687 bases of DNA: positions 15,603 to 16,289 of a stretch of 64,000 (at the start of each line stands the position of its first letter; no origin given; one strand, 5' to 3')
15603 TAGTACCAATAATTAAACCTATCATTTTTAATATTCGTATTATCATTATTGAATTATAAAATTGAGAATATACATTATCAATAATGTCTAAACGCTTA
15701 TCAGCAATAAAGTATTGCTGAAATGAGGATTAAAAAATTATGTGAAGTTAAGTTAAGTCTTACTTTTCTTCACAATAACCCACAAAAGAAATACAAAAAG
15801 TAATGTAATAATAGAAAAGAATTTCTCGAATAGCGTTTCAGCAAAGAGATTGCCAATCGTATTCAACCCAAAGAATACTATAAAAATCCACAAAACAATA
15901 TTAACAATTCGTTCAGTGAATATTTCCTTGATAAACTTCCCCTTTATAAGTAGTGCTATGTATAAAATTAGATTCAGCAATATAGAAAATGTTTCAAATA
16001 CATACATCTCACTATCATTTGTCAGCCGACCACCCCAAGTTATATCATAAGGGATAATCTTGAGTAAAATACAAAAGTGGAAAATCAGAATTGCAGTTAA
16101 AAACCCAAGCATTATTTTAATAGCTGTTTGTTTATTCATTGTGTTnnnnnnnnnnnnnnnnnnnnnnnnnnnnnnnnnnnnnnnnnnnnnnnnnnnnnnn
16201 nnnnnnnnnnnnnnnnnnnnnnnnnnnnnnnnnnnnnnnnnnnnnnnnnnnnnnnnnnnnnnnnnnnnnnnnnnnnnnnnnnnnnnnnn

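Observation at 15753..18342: AT-rich four-gene operon with two unrelated PD-(D/E)xK nuclease-like proteins: candidate uncharacterised defence-type system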

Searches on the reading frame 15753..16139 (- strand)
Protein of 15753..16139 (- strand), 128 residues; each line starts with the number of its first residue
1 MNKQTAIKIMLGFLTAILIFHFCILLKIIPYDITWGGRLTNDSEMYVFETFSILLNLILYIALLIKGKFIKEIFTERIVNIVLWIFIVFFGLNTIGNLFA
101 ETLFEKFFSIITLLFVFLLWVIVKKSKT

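Call 3: search_protein_families(library=pfam, proteins=[window:15753-16139:-], max_evalue=1)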
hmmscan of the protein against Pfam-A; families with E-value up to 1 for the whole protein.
window:15753-16139:- (128 aa): 0 families

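Call 4: search_protein_families(library=padloc, proteins=[window:15753-16139:-], max_evalue=1)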
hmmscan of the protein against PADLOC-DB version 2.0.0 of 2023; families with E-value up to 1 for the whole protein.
window:15753-16139:- (128 aa): 0 families

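Call 5: search_protein_families(library=ncbifam, proteins=[window:15753-16139:-], max_evalue=1)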
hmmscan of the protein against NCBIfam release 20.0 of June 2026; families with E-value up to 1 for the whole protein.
window:15753-16139:- (128 aa): 2 families
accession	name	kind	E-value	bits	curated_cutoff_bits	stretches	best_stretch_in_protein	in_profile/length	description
TIGR02970.1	succ_dehyd_cytB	equivalog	0.024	14.9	52.3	1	4-60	61-118/120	succinate dehydrogenase, cytochrome b556 subunit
NF007905.0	PRK10614.1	equivalog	0.051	11.2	1774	1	57-126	853-920/1025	multidrug efflux RND transporter permease subunit MdtC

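Call 54: search_protein_families(library=phrogs, proteins=[window:15753-16139:-], max_evalue=0.1)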
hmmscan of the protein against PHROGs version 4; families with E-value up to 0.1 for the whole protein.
window:15753-16139:- (128 aa): 0 families
